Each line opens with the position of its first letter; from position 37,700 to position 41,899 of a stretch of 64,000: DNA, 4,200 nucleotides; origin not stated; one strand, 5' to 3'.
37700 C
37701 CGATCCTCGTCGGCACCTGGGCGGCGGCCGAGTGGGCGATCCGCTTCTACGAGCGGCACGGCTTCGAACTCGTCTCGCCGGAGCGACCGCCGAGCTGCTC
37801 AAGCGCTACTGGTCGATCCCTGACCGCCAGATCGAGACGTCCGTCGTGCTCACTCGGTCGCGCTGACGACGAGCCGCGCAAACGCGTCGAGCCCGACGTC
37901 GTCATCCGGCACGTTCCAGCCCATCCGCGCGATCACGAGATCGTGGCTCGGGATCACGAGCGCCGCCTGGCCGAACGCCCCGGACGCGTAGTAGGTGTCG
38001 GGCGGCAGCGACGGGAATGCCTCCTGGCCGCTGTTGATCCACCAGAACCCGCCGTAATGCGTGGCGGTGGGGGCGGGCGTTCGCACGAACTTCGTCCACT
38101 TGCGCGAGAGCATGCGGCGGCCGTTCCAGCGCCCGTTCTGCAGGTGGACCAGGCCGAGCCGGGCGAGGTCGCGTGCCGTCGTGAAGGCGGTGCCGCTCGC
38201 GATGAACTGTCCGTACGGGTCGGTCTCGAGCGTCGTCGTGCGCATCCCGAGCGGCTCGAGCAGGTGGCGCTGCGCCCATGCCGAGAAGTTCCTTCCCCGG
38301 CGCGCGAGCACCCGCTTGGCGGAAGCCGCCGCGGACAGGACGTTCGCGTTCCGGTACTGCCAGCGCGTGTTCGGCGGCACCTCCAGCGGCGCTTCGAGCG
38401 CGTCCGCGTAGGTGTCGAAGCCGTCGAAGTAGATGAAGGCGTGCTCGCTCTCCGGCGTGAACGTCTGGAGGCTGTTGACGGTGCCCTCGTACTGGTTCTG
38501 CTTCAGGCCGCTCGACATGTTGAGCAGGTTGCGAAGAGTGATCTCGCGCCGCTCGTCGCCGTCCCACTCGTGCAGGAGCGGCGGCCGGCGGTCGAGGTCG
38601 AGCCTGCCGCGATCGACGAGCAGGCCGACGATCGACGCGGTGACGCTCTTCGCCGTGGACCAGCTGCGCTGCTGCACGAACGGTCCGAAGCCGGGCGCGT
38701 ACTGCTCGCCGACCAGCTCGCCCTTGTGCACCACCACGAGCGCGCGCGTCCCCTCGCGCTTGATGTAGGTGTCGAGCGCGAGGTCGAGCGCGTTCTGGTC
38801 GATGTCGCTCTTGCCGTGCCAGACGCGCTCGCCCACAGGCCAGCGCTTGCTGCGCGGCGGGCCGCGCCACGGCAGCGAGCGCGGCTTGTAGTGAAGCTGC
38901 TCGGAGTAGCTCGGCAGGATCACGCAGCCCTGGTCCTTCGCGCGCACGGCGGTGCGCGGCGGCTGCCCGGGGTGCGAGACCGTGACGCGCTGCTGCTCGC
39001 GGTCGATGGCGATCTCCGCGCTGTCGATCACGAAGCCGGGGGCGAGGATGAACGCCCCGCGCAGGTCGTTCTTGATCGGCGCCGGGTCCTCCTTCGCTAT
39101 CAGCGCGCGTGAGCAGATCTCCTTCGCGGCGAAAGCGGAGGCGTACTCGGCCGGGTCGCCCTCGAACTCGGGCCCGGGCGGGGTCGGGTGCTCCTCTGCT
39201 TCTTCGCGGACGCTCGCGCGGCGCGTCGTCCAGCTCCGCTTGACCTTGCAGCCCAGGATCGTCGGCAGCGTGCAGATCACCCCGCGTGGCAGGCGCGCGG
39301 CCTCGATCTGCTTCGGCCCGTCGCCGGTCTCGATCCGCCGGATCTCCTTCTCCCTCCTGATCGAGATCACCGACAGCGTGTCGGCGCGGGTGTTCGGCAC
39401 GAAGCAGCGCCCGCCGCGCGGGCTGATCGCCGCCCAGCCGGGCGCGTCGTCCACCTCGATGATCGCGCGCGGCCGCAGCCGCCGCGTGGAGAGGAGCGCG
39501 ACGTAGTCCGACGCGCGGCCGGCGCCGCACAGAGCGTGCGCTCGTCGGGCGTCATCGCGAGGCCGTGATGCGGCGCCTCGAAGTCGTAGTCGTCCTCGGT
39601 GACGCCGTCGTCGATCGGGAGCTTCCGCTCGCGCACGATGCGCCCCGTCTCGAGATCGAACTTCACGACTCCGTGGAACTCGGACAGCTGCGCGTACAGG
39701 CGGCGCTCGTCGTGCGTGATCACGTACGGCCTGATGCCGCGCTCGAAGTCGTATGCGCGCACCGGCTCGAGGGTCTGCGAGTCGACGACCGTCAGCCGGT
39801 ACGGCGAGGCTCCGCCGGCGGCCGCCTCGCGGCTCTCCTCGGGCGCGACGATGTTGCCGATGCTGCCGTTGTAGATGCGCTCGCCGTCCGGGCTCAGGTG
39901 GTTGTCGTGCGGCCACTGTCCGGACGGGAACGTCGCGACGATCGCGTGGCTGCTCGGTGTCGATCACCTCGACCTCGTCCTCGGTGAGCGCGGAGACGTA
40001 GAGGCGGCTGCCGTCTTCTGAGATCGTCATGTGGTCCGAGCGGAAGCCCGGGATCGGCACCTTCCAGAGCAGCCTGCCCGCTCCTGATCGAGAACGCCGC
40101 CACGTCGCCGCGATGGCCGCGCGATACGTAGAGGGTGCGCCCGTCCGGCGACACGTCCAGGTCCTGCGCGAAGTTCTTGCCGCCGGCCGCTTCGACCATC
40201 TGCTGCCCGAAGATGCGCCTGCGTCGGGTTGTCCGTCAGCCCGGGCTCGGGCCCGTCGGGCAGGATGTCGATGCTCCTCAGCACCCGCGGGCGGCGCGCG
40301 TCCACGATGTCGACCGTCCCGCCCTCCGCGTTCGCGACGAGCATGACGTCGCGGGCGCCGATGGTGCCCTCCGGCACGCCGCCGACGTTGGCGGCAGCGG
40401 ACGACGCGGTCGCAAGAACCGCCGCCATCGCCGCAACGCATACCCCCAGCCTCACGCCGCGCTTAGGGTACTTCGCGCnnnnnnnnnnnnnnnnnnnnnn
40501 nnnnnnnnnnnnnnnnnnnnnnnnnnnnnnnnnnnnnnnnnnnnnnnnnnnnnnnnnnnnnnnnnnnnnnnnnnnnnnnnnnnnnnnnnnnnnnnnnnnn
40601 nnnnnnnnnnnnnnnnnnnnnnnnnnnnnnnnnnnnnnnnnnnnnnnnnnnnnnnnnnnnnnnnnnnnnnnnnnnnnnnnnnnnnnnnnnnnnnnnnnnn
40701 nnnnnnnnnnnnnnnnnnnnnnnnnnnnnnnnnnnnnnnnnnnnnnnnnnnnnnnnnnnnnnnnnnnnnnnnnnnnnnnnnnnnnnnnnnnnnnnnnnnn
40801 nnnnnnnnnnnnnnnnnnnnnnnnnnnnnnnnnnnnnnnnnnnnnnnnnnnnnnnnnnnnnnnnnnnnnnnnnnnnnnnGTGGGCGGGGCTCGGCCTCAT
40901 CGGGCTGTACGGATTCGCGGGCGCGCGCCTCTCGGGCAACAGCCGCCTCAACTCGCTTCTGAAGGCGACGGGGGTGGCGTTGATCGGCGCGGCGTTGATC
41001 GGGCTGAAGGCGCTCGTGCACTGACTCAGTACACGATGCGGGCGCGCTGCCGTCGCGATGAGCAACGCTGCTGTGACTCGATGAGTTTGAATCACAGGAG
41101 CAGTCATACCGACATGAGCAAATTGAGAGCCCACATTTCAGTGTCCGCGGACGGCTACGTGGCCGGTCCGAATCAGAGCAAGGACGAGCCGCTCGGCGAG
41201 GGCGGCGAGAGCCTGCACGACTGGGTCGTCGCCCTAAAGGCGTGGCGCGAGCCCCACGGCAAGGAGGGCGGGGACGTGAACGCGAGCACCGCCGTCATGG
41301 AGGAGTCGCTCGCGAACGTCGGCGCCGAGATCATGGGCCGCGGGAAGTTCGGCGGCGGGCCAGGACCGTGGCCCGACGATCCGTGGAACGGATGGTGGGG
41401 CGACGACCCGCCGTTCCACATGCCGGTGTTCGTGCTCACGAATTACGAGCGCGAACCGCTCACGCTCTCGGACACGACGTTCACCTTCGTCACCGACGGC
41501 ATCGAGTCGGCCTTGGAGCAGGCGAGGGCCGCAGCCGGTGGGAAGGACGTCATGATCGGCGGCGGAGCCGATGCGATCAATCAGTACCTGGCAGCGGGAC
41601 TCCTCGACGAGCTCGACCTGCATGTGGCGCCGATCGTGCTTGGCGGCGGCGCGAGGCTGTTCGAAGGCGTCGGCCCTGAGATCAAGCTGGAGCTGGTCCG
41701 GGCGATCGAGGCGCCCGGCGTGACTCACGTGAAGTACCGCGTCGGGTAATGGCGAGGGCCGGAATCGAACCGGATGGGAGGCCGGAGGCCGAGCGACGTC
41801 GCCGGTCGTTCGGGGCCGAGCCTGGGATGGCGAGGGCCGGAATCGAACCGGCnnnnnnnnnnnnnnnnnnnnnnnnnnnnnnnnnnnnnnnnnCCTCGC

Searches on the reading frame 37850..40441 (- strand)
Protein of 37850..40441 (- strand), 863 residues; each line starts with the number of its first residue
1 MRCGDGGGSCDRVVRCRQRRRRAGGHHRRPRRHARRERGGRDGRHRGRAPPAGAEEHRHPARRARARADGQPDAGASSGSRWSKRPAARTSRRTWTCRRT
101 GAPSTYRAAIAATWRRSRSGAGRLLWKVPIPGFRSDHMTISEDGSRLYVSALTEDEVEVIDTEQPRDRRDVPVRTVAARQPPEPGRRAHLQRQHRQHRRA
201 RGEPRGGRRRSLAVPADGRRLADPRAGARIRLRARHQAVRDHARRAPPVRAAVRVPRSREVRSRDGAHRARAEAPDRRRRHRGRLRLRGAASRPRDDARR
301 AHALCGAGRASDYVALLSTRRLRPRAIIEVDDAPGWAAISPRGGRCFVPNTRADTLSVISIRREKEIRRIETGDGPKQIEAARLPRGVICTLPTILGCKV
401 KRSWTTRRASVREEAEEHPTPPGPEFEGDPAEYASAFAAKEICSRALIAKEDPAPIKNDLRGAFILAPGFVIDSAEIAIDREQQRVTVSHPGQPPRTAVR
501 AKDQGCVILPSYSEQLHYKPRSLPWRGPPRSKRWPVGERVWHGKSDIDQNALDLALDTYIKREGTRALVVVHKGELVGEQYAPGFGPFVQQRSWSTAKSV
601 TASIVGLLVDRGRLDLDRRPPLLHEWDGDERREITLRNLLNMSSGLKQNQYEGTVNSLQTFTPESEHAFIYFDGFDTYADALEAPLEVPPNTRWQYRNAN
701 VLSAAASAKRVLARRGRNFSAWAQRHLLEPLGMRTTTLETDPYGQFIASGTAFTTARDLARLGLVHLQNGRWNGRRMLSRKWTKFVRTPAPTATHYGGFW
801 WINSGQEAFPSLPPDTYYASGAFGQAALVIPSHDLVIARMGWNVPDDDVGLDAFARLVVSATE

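Call 66: search_protein_families(library=pfam, proteins=[window:37850-40441:-], max_evalue=0.001)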
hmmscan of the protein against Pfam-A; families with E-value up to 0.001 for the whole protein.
window:37850-40441:- (863 aa): 1 family
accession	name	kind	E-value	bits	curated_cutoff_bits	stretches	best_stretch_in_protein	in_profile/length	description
PF00144.29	Beta-lactamase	-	1.9e-32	113.2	27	1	567-840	18-307/329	Beta-lactamase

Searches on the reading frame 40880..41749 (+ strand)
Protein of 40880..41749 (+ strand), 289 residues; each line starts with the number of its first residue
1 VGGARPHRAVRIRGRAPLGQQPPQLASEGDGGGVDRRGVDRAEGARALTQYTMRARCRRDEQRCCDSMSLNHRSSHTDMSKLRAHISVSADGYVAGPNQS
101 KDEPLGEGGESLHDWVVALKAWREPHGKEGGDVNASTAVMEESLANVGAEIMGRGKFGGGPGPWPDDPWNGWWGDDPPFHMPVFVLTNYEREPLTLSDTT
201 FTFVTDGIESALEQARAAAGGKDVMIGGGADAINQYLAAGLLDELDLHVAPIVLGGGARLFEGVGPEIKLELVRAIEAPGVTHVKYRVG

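Call 66: search_protein_families(library=pfam, proteins=[window:40880-41749:+], max_evalue=0.001)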
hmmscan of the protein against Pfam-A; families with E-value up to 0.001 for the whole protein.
window:40880-41749:+ (289 aa): 1 family
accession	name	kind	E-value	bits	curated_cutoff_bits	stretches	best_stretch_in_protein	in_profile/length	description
PF01872.23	RibD_C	-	9.6e-21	74.9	24.1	1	81-275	2-188/197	RibD C-terminal domain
